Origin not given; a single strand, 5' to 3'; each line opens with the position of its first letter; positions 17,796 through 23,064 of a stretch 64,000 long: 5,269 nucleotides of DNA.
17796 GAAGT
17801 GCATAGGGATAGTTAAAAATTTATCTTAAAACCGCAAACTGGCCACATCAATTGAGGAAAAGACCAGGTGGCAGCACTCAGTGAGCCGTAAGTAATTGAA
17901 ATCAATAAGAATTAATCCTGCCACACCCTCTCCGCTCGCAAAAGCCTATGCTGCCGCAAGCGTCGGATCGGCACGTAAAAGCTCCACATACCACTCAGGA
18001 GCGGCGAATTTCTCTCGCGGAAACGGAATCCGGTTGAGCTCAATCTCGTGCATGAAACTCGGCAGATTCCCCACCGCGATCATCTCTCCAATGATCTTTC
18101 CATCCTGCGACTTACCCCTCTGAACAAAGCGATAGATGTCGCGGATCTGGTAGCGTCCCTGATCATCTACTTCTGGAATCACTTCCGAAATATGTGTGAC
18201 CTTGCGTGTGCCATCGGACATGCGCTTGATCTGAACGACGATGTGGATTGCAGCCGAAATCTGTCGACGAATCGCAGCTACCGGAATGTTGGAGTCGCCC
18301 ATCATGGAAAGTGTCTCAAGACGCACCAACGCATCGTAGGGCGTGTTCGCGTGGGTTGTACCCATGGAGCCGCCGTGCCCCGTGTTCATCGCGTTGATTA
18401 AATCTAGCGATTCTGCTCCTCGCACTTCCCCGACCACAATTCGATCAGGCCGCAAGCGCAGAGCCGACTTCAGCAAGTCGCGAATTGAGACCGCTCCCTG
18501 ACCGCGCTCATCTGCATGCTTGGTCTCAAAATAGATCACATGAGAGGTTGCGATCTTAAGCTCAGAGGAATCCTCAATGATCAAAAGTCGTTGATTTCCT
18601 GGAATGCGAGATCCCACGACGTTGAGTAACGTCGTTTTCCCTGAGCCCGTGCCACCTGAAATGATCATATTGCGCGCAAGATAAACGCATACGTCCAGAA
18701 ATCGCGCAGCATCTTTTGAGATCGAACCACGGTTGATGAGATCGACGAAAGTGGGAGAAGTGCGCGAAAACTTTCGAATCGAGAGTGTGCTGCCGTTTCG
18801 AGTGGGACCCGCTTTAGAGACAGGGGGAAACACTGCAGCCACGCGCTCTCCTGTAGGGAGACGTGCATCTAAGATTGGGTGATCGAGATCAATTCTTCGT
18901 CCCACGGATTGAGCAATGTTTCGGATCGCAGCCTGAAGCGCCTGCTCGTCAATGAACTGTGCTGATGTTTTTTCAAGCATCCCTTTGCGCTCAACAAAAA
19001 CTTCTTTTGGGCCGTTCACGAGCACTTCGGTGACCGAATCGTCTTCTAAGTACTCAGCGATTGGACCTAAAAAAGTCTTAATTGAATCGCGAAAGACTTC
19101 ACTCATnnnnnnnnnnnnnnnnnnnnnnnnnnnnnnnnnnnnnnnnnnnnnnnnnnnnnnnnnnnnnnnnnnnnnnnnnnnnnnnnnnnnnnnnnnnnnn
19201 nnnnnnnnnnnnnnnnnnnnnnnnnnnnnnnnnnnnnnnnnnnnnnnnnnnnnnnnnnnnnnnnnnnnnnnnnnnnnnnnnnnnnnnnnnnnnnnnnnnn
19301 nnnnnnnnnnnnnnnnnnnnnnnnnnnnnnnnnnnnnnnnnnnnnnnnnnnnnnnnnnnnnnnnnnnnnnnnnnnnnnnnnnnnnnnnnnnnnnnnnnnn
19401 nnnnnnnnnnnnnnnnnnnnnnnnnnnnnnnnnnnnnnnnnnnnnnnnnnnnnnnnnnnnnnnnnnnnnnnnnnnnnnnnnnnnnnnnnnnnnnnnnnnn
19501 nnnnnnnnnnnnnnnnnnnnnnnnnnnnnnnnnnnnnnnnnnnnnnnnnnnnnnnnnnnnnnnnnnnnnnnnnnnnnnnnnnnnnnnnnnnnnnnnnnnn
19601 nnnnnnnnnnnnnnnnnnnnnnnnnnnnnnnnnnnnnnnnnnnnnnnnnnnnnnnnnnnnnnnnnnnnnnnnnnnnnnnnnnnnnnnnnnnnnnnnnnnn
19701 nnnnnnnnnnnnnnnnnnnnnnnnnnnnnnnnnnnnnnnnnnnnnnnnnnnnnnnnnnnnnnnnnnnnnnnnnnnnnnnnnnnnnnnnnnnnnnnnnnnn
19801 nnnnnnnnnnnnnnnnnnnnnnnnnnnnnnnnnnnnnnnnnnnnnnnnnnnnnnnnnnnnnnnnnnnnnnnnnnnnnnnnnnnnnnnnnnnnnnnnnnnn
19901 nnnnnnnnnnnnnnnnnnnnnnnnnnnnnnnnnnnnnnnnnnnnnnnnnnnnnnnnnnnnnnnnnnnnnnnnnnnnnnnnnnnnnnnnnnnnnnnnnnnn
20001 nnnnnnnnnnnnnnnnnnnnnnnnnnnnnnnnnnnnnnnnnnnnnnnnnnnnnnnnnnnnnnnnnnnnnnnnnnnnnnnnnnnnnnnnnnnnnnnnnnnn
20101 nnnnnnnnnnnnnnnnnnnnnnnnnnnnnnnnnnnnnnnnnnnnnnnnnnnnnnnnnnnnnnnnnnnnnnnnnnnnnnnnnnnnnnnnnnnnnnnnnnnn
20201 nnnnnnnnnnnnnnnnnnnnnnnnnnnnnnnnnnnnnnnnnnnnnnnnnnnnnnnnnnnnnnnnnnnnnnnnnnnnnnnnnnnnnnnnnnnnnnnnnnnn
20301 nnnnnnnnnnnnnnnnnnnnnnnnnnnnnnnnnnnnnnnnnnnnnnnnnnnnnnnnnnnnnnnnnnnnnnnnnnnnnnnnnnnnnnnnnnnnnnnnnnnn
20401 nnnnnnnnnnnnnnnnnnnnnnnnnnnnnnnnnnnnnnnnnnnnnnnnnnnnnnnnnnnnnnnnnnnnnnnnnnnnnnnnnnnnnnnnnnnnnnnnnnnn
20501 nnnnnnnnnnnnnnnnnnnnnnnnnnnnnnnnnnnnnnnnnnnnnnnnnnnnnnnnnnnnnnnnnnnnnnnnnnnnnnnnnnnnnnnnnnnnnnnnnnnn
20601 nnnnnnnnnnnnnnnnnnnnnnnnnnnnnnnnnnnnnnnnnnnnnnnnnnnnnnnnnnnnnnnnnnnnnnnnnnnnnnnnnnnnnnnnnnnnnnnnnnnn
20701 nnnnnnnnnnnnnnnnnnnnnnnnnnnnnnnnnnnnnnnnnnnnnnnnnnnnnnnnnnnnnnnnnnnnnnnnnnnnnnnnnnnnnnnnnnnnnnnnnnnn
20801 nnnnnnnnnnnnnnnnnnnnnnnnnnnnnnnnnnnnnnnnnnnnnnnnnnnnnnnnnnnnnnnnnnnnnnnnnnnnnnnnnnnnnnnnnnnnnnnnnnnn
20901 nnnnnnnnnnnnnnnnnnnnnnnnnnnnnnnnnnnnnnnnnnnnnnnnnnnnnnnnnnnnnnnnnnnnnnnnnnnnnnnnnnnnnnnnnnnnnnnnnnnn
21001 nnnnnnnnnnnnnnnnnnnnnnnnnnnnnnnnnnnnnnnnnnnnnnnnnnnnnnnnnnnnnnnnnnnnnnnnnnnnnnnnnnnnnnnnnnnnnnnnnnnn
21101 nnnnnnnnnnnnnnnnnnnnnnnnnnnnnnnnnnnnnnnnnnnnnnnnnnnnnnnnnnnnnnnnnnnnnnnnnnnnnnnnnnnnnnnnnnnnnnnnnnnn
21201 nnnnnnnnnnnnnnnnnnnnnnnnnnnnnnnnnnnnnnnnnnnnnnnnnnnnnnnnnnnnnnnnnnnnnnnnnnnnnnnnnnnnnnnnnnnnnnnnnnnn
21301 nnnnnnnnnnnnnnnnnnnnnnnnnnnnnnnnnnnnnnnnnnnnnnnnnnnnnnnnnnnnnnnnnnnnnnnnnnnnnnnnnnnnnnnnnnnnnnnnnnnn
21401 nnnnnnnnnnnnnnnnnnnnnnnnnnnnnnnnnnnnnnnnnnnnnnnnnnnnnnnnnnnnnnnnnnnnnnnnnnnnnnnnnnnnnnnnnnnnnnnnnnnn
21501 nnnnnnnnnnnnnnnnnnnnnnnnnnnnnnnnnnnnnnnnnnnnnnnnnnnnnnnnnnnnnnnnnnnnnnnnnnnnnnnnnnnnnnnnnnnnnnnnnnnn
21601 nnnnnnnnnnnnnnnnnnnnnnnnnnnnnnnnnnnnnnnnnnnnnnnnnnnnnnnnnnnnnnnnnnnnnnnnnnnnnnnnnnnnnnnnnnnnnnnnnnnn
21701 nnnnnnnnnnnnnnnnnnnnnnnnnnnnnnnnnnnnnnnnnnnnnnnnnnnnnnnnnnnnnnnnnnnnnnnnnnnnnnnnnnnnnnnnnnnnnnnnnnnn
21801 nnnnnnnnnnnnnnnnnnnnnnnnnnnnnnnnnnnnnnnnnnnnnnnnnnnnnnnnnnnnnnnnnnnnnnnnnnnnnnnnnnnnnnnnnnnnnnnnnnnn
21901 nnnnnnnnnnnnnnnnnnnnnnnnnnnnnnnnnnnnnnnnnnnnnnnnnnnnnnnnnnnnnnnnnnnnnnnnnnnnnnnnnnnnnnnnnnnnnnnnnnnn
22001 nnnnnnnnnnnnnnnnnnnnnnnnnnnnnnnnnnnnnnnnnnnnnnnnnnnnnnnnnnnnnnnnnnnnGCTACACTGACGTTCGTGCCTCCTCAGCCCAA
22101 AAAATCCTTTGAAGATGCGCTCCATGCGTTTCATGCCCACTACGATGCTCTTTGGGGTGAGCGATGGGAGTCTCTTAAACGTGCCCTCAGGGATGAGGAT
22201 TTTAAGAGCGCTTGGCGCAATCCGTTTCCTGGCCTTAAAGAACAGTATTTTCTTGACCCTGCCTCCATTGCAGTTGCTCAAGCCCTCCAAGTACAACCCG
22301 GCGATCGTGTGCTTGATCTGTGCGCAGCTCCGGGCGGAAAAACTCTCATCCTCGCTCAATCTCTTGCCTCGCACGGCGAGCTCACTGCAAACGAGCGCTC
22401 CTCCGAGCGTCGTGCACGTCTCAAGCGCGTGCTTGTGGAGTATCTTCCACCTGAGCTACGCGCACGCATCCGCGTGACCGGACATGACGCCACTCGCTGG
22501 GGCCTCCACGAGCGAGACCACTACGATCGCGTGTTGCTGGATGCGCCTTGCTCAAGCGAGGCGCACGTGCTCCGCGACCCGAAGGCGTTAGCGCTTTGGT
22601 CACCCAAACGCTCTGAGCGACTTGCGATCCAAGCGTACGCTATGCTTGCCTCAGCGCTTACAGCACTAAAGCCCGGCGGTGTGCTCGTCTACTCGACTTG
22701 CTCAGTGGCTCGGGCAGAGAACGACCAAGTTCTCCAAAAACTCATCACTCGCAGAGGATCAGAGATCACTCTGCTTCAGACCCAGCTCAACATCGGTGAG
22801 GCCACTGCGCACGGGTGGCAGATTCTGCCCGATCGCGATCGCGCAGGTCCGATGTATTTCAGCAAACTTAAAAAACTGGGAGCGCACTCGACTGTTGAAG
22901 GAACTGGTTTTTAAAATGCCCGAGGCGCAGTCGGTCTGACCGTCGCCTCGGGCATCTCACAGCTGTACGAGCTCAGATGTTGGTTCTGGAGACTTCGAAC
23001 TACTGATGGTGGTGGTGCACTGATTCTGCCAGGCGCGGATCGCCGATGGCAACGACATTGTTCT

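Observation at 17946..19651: Orphan CpaF/TadA ATPase co-transcribed with an exported cupredoxin-like protein, without other Tad/Flp genes in the window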

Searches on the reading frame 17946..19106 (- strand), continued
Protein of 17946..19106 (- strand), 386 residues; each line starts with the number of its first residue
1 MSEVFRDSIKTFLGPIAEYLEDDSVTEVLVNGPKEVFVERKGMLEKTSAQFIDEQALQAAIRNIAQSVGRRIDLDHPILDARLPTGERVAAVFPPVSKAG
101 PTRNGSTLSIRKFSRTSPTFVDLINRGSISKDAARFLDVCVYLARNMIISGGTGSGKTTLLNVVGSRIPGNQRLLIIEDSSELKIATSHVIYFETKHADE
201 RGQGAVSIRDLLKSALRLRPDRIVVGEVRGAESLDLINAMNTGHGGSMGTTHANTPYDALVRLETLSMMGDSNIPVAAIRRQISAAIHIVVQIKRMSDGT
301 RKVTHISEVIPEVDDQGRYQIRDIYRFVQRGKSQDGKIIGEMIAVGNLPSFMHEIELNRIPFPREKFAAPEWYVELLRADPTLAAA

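Call 64: find_homologous_proteins(query=L004:9377-9988:+, max_evalue=1e-10)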
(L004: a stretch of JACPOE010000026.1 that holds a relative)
Query L004:9377-9988:+ (203 aa): 188 proteins with E <= 1e-10 among 1254 candidates; the best 120 are listed.
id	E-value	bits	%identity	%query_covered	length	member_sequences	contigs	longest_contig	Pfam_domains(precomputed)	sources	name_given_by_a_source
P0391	1.7e-129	447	100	100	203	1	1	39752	PF13473.13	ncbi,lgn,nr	ncbi:MAG: cupredoxin domain-containing protein [Bdellovibrio sp.]|nr:cupredoxin domain-containing pr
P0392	1.3e-58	216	51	93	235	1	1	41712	PF13473.13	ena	-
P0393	2.8e-53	199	56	92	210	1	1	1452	PF13473.13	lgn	-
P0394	5.5e-43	165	53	74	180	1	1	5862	PF13473.13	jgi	jgi:plastocyanin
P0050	8.1e-43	164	43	81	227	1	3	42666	PF13473.13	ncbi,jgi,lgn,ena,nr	ncbi:MAG: hypothetical protein A2X94_05990 [Bdellovibrionales bacterium GWB1_55_8]|nr:MAG: hypotheti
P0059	1.4e-42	164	50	75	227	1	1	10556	PF13473.13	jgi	jgi:hypothetical protein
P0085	1.4e-42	164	51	70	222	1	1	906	PF13473.13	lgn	-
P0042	3.5e-42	162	48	88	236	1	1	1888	PF13473.13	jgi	jgi:hypothetical protein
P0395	7.8e-42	161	41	85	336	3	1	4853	PF13473.13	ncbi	-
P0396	9.0e-42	161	50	71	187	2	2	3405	PF13473.13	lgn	-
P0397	1.0e-41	161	42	88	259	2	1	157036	PF13473.13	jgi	jgi:plastocyanin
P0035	1.2e-41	161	47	83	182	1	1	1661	PF13473.13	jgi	jgi:plastocyanin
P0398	1.3e-41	161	53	72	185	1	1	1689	PF13473.13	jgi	jgi:plastocyanin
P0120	1.7e-41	160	58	63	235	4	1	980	PF13473.13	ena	-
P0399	2.3e-41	160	41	91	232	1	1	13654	PF13473.13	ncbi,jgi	jgi:plastocyanin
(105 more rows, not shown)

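Call 69: search_solved_structures(query=window:17946-19106:-, max_evalue=1e-60, show_alignments=3)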
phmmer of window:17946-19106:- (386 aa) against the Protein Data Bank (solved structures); distinct sequences matched with E-value up to 1e-60: 3.
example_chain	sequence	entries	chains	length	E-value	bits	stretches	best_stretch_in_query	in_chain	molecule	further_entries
8rkd_E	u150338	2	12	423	1.7e-81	277.3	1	13-346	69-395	Pilus assembly ATPase CpaF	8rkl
8rjf_A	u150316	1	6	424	1.7e-81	277.3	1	13-346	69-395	Pilus assembly ATPase CpaF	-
9e24_A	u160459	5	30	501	2.9e-81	276.5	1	13-346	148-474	CpaF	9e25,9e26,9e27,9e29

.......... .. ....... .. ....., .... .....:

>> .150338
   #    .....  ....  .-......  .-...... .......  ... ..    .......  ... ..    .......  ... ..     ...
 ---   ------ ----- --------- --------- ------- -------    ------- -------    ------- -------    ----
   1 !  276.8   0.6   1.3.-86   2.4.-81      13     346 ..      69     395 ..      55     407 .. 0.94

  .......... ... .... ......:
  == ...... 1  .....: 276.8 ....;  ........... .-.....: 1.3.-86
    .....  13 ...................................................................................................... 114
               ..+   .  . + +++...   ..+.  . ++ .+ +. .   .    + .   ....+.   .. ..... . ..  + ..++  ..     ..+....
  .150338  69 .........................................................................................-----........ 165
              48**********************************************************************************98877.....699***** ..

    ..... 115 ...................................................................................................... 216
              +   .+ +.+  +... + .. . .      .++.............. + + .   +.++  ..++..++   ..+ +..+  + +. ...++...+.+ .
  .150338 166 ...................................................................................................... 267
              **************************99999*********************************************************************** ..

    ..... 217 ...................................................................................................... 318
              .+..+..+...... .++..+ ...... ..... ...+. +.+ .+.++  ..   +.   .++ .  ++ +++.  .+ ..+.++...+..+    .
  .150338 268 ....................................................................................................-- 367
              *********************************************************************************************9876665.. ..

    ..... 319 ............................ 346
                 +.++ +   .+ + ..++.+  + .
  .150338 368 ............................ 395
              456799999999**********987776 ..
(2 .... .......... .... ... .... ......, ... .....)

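Call 75: search_protein_families(library=pfam, proteins=[window:17946-19106:-], max_evalue=1)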
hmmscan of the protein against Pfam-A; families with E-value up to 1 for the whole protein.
window:17946-19106:- (386 aa): 12 families
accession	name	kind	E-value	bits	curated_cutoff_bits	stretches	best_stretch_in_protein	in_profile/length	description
PF00437.27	T2SSE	-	2.7e-52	178.1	24.9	1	14-295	6-279/370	Type II/IV secretion system protein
PF02492.25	cobW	-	0.0069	16.4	20.7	1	147-187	3-44/180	CobW/HypB/UreG, nucleotide-binding domain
PF00005.33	ABC_tran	-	0.012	16.6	25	1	139-170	6-37/137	ABC transporter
PF13555.12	AAA_29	-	0.016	15.4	27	1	144-161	22-39/61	P-loop containing region of AAA domain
PF13245.12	AAA_19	-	0.02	15.5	25.1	1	144-167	11-34/134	AAA domain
PF01580.24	FtsK_SpoIIIE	-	0.031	14.1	24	1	144-163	39-58/221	FtsK/SpoIIIE family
PF13191.12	AAA_16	-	0.038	14.9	32.6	1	145-180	25-60/167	AAA ATPase domain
PF13401.12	AAA_22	-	0.057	14.2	27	1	144-199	5-45/130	AAA domain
PF13476.12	AAA_23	-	0.1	13.6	27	1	148-162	23-37/201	AAA domain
PF05729.18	NACHT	-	0.21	11.9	26.7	1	146-164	2-20/167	NACHT domain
PF25199.1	nSTAND_NTPase5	-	0.21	11.8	34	1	146-180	43-79/145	Novel STAND NTPase 5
PF24389.1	ORC-CDC6-like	-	0.22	10.6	27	1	143-161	31-49/571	ORC-CDC6-like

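Call 77: list_cluster_members(proteins=[window:17946-19106:-, window:19103-19651:-, window:19834-22068:+])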
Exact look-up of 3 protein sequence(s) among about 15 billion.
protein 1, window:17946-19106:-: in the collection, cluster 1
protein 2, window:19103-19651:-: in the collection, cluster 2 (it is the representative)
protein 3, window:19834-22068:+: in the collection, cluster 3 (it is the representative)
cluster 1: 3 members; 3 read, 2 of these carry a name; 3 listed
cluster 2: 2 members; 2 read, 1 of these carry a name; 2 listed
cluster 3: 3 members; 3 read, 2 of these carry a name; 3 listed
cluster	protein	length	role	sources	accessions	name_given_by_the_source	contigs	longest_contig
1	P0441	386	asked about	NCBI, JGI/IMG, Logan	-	pilus assembly protein CpaF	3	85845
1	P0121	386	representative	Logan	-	-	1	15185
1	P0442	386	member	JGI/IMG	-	pilus assembly protein CpaF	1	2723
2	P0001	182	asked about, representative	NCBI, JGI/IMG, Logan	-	hypothetical protein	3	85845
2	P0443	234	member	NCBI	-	-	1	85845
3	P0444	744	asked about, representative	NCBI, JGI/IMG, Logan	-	hypothetical protein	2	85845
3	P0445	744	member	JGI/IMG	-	hypothetical protein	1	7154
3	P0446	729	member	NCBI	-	-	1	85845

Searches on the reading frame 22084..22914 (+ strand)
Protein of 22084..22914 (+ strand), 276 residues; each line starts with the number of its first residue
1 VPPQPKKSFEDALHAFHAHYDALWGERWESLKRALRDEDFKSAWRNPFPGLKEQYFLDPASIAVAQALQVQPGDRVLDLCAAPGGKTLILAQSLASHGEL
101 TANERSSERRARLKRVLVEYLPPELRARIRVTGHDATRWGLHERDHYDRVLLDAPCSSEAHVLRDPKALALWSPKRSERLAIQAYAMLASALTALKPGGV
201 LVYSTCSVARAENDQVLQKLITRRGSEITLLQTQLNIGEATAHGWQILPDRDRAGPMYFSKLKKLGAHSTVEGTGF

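Call 3: search_protein_families(library=pfam, proteins=[window:22084-22914:+], max_evalue=0.01)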
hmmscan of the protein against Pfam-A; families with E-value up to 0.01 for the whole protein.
window:22084-22914:+ (276 aa): 3 families
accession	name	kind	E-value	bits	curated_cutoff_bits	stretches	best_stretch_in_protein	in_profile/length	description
PF01189.24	Methyltr_RsmB-F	-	7.9e-37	127.3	27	1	66-263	2-199/199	16S rRNA methyltransferase RsmB/F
PF01728.25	FtsJ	-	0.00079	19.8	24.1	1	69-218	17-150/181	FtsJ-like methyltransferase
PF13847.12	Methyltransf_31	-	0.0071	16.5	27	0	72-211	3-117/145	Methyltransferase domain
